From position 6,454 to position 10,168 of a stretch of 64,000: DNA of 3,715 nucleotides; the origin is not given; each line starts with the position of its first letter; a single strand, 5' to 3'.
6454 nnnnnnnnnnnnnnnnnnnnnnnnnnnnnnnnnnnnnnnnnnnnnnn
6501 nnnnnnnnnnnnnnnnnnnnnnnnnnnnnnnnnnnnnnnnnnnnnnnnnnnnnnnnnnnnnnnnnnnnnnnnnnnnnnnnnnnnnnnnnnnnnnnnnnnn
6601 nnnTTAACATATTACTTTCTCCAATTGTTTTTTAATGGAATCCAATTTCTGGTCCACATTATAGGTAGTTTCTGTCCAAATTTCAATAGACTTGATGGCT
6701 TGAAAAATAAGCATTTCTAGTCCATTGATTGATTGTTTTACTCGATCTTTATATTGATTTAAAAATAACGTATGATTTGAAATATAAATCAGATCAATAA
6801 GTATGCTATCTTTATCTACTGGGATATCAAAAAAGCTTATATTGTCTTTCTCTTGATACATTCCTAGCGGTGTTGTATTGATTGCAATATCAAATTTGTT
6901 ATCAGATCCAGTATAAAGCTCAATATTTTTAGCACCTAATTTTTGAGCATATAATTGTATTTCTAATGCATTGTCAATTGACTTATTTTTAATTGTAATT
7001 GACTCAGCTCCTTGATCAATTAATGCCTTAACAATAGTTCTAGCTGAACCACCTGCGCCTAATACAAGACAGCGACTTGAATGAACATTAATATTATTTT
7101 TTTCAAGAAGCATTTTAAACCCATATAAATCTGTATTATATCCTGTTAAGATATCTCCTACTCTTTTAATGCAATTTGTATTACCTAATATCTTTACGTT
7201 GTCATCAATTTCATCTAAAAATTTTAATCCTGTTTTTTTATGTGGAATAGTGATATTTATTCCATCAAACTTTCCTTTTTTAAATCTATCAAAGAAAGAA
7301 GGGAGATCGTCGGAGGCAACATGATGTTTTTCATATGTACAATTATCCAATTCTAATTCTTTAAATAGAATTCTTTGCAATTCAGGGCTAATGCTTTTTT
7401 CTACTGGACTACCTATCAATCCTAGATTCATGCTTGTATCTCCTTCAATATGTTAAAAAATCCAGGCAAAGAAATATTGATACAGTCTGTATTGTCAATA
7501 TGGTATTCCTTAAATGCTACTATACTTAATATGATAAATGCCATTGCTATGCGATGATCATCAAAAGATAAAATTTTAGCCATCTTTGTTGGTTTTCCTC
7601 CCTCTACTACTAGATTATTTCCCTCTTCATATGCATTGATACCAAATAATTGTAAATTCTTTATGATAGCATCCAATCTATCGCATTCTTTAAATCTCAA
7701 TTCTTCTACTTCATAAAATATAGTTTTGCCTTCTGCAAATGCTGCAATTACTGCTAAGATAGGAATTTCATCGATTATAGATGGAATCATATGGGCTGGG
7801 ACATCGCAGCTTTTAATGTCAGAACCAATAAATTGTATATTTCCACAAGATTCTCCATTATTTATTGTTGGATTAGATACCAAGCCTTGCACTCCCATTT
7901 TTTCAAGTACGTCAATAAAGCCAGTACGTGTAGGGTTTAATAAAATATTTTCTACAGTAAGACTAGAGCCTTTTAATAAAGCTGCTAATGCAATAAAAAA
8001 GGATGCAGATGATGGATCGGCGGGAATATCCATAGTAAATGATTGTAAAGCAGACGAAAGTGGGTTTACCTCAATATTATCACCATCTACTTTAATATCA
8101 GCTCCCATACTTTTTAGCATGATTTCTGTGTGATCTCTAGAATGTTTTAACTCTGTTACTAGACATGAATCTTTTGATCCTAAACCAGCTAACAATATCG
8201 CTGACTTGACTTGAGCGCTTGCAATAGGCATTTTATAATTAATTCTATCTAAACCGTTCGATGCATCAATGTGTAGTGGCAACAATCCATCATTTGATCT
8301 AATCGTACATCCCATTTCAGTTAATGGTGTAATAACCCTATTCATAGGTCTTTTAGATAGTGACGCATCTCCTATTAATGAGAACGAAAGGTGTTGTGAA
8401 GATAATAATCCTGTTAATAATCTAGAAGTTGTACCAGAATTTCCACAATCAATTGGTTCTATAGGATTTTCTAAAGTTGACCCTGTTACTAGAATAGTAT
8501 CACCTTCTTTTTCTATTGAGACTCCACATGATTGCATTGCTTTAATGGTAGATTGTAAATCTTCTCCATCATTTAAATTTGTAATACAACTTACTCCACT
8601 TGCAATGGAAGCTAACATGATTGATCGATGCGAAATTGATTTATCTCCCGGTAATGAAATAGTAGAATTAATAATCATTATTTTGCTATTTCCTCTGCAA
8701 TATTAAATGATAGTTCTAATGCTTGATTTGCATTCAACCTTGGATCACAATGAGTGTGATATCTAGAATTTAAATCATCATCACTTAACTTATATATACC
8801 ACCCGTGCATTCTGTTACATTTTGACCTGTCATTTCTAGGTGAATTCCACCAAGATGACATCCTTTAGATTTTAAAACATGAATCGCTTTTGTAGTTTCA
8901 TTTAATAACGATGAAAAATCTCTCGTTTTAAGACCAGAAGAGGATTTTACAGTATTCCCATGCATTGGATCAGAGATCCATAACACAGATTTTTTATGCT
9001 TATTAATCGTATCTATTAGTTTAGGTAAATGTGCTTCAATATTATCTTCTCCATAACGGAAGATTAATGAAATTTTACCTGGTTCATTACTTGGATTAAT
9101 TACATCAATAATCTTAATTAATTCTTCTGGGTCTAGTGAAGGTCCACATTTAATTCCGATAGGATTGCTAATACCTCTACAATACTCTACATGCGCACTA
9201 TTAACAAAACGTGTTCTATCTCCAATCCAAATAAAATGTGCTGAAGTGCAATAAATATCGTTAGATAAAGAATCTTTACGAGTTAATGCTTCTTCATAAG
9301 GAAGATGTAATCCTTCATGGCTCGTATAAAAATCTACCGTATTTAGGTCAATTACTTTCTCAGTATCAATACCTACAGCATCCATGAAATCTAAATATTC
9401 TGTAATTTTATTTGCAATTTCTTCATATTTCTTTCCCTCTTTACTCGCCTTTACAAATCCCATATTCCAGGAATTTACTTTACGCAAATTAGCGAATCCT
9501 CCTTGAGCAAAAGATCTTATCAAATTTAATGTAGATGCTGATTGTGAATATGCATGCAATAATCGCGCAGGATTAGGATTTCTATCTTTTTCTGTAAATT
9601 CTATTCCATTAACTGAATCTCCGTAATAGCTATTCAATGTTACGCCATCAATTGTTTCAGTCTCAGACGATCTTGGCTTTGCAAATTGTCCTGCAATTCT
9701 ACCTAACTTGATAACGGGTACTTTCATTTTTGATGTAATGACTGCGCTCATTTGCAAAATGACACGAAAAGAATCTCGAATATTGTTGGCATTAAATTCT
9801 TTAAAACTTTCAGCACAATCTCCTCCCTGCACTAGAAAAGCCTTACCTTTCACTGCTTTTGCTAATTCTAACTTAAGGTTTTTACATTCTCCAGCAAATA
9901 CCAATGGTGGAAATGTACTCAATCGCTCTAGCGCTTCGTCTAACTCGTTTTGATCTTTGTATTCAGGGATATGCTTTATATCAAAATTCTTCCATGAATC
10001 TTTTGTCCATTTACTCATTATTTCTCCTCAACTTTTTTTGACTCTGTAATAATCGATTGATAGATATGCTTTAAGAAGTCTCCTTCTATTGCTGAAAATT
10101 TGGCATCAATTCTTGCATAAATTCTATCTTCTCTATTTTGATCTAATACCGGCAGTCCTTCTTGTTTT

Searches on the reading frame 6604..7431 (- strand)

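Call 6: search_protein_families(library=pfam, proteins=[window:6604-7431:-])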
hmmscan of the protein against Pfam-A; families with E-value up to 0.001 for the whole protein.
window:6604-7431:- (275 aa): 3 families
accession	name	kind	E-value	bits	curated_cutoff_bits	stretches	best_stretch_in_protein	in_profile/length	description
PF08501.16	Shikimate_dh_N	-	4.1e-20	72.2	27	1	5-88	1-83/83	Shikimate dehydrogenase substrate binding domain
PF01488.26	Shikimate_DH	-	4.9e-07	30.3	24.3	1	112-187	6-83/138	Shikimate / quinate 5-dehydrogenase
PF18317.6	SDH_C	-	5.5e-06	26.4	25.8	1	237-256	1-20/31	Shikimate 5'-dehydrogenase C-terminal domain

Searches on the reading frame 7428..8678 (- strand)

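Call 6: search_protein_families(library=pfam, proteins=[window:7428-8678:-])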
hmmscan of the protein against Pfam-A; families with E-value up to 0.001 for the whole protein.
window:7428-8678:- (416 aa): 1 family
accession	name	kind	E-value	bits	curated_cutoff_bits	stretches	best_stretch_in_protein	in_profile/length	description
PF00275.25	EPSP_synthase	-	2.8e-103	346.3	22.8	1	3-411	7-417/417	EPSP synthase (3-phosphoshikimate 1-carboxyvinyltransferase)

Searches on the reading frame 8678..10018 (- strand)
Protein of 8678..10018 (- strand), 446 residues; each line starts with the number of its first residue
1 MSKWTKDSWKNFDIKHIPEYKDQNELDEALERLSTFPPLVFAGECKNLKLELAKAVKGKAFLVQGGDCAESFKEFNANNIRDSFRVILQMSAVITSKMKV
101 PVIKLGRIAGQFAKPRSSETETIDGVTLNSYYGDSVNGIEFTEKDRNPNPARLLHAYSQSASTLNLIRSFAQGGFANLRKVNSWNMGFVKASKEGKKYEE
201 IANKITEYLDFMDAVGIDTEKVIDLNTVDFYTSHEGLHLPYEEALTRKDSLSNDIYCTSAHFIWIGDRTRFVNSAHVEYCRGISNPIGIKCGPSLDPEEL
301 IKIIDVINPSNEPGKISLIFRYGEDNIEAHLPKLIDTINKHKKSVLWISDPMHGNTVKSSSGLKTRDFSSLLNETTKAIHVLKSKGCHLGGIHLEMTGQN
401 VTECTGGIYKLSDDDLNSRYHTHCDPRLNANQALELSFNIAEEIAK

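Call 6: search_protein_families(library=pfam, proteins=[window:8678-10018:-])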
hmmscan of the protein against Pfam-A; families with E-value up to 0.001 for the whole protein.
window:8678-10018:- (446 aa): 1 family
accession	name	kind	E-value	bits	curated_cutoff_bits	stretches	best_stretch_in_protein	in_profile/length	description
PF01474.22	DAHP_synth_2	-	4.3e-199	661.9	27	1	4-441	1-438/438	Class-II DAHP synthetase family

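Call 8: find_related_loci(query=window:8678-10018:-, collection=genome_contigs, flank=4000)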
Query window:8678-10018:- (446 aa) in genome_contigs; peptide patterns used: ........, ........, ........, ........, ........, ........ (x = any residue, [..] = any of these).
600 stretches matched a pattern (row limit reached: there are more); 590 encode a relative of the query (tblastn E <= 1e-3); the best 80 are kept; 80 distinct loci.
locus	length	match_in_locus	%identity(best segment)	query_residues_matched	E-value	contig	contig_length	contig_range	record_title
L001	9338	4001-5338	96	1-446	0e+0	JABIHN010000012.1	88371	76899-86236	MAG: Candidatus Neomarinimicrobiota bacterium isolate SI053_bin69 k141_47907, whole genome shotgun sequence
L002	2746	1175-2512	94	1-446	0e+0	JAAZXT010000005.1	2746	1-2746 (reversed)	MAG: Candidatus Neomarinimicrobiota bacterium isolate bin14o c_000002033108, whole genome shotgun sequence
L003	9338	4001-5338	92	1-446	0e+0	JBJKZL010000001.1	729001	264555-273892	MAG: Candidatus Neomarinimicrobiota bacterium isolate LRMED-165 Marinisoma-LRMED-165-C1, whole genome shotgun sequence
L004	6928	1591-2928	84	1-446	0e+0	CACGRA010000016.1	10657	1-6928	uncultured Candidatus Marinimicrobia bacterium isolate AG-426-A04 genome assembly, contig: AG-426-A04_NODE_16, whole gen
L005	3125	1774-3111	83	1-446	0e+0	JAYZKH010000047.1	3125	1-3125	MAG: Candidatus Neomarinimicrobiota bacterium isolate XB_MAG279 DB_MAG279_0047, whole genome shotgun sequence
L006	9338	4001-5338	77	1-446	0e+0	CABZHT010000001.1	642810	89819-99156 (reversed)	MAG: uncultured Candidatus Marinimicrobia bacterium isolate AG-895-O20 genome assembly, contig: AG-895-O20_NODE_1, whole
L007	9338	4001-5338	62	1-446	0e+0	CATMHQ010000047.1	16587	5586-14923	MAG: uncultured Candidatus Marinimicrobia bacterium isolate SRR3967319_bin.30_MetaWRAP_v1.3_MAG genome assembly, contig:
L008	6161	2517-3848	62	1-444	0e+0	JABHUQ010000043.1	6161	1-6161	MAG: Candidatus Neomarinimicrobiota bacterium isolate SI039_bin89 k141_574726, whole genome shotgun sequence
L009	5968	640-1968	62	4-446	0e+0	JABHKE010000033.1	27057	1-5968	MAG: Candidatus Neomarinimicrobiota bacterium isolate SI037S2_bin13 k141_966183, whole genome shotgun sequence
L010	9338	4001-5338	61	1-446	0e+0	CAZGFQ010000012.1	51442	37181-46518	MAG TPA_asm: uncultured bacterium isolate SRP200020_co2_109 genome assembly, contig: NODE_725_length_51442_cov_262.89970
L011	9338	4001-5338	62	1-446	0e+0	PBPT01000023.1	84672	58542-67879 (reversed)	MAG: Candidatus Neomarinimicrobiota bacterium isolate RS350 11628, whole genome shotgun sequence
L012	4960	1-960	88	127-446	0e+0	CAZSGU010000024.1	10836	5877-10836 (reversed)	MAG TPA_asm: uncultured bacterium isolate SRP077602_co4_518 genome assembly, contig: NODE_11311_length_10836_cov_53.9736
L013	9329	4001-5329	61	4-446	0e+0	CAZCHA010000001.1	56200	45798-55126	MAG TPA_asm: uncultured bacterium isolate SRP077602_co11_4 genome assembly, contig: NODE_346_length_56200_cov_52.560139,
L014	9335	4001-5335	60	2-446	0e+0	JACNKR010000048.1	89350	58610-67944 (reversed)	MAG: Candidatus Neomarinimicrobiota bacterium isolate NIOZ-UU64 NIOZ-UU_NODE_194_length_89350_cov_16.7561, whole genome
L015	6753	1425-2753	62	4-446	0e+0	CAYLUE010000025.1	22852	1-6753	MAG TPA_asm: uncultured bacterium isolate binchicken_co46_631 genome assembly, contig: NODE_4088_length_22852_cov_10.764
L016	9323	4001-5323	62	4-444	0e+0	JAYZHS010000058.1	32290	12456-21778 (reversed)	MAG: Candidatus Neomarinimicrobiota bacterium isolate XB_MAG218 DB_MAG218_0058, whole genome shotgun sequence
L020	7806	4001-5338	59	1-446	0e+0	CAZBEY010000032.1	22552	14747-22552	MAG TPA_asm: uncultured bacterium isolate binchicken_co275_25 genome assembly, contig: NODE_2856_length_22552_cov_179.49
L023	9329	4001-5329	58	2-444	0e+0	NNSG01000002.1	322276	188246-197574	MAG: Candidatus Marinimicrobia bacterium 408169 2, whole genome shotgun sequence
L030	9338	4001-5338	57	1-446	0e+0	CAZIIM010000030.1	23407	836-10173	MAG TPA_asm: uncultured bacterium isolate binchicken_co253_63 genome assembly, contig: NODE_1087_length_23407_cov_45.368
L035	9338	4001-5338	58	1-446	0e+0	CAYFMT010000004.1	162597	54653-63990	MAG TPA_asm: uncultured bacterium isolate ERP019367_co1_62 genome assembly, contig: NODE_127_length_162597_cov_9.645987,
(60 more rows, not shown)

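Call 53: search_protein_families(library=pfam, proteins=[L004:201-1148:+, L006:2792-3568:+, L014:2808-3104:+, L016:869-2179:-, L020:1620-2453:+, L023:1527-2351:+, L030:2155-3003:+, L035:1538-2239:+])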
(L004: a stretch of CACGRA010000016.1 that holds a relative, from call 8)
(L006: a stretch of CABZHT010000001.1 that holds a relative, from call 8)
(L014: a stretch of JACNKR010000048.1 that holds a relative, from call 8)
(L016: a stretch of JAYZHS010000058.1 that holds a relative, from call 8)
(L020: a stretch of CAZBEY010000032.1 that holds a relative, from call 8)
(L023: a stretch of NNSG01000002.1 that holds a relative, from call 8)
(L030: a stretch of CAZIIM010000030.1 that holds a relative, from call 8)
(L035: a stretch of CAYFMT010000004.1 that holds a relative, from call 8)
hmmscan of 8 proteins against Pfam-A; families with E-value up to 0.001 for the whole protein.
L004:201-1148:+ (316 aa): 1 family
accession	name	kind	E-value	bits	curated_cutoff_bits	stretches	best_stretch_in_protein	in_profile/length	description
PF00696.33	AA_kinase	-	5.7e-24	85.6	24.9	1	4-296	1-234/234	Amino acid kinase family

L006:2792-3568:+ (259 aa): 1 family
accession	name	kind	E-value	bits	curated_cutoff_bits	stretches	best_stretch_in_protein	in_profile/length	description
PF00290.26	Trp_syntA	-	2.1e-81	273.1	27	1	12-247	3-241/259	Tryptophan synthase alpha chain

L014:2808-3104:+ (99 aa): 1 family
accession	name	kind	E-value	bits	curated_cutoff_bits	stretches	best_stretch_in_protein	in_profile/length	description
PF01817.26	CM_2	-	2.7e-21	76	27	1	18-96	1-80/80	Chorismate mutase type II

L016:869-2179:- (437 aa): 2 families
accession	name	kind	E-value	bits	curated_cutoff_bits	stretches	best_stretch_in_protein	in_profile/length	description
PF00919.26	UPF0004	-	1.3e-26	92.9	27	1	13-108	1-98/98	Uncharacterized protein family UPF0004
PF04055.27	Radical_SAM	-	1.1e-23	84.7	29.5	1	156-324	2-166/166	Radical SAM superfamily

L020:1620-2453:+ (278 aa): 1 family
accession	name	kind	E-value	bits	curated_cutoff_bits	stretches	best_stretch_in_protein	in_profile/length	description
PF01063.24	Aminotran_4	-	4.1e-40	138.4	28.5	1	40-241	1-223/223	Amino-transferase class IV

L023:1527-2351:+ (275 aa): 1 family
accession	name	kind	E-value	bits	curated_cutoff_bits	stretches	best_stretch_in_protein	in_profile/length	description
PF01063.24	Aminotran_4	-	1.2e-41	143.4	28.5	1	40-241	1-223/223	Amino-transferase class IV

L030:2155-3003:+ (283 aa): 6 families
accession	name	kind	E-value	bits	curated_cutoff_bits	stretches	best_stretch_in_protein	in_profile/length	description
PF00106.31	adh_short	-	1.3e-46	159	26.6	1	15-200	1-193/195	short chain dehydrogenase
PF13561.12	adh_short_C2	-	5.2e-35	121.6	27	1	21-208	1-195/236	Enoyl-(Acyl carrier protein) reductase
PF08659.16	KR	-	8.9e-11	42.5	22.6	1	17-169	3-162/180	KR domain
PF01370.27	Epimerase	-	6.1e-07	29.5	20.9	1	17-143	1-115/240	NAD dependent epimerase/dehydratase family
PF13460.12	NAD_binding_10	-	1.4e-05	25.5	27.2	1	21-203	1-160/184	NAD(P)H-binding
PF08643.16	DUF1776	-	1.8e-05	24.7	25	1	93-269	102-290/294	Fungal family of unknown function (DUF1776)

L035:1538-2239:+ (234 aa): 4 families
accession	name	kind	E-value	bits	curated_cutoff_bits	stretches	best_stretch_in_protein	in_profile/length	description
PF13419.12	HAD_2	-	2.2e-20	74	23.8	1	23-199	1-177/178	Haloacid dehalogenase-like hydrolase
PF00702.32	Hydrolase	-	4.4e-14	53.7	26.4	1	20-194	1-191/191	haloacid dehalogenase-like hydrolase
PF12710.13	HAD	-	5.8e-08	33.8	27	1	23-191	1-189/189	haloacid dehalogenase-like hydrolase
PF13242.12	Hydrolase_like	-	1.1e-07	32.1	22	1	167-223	14-74/75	HAD-hyrolase-like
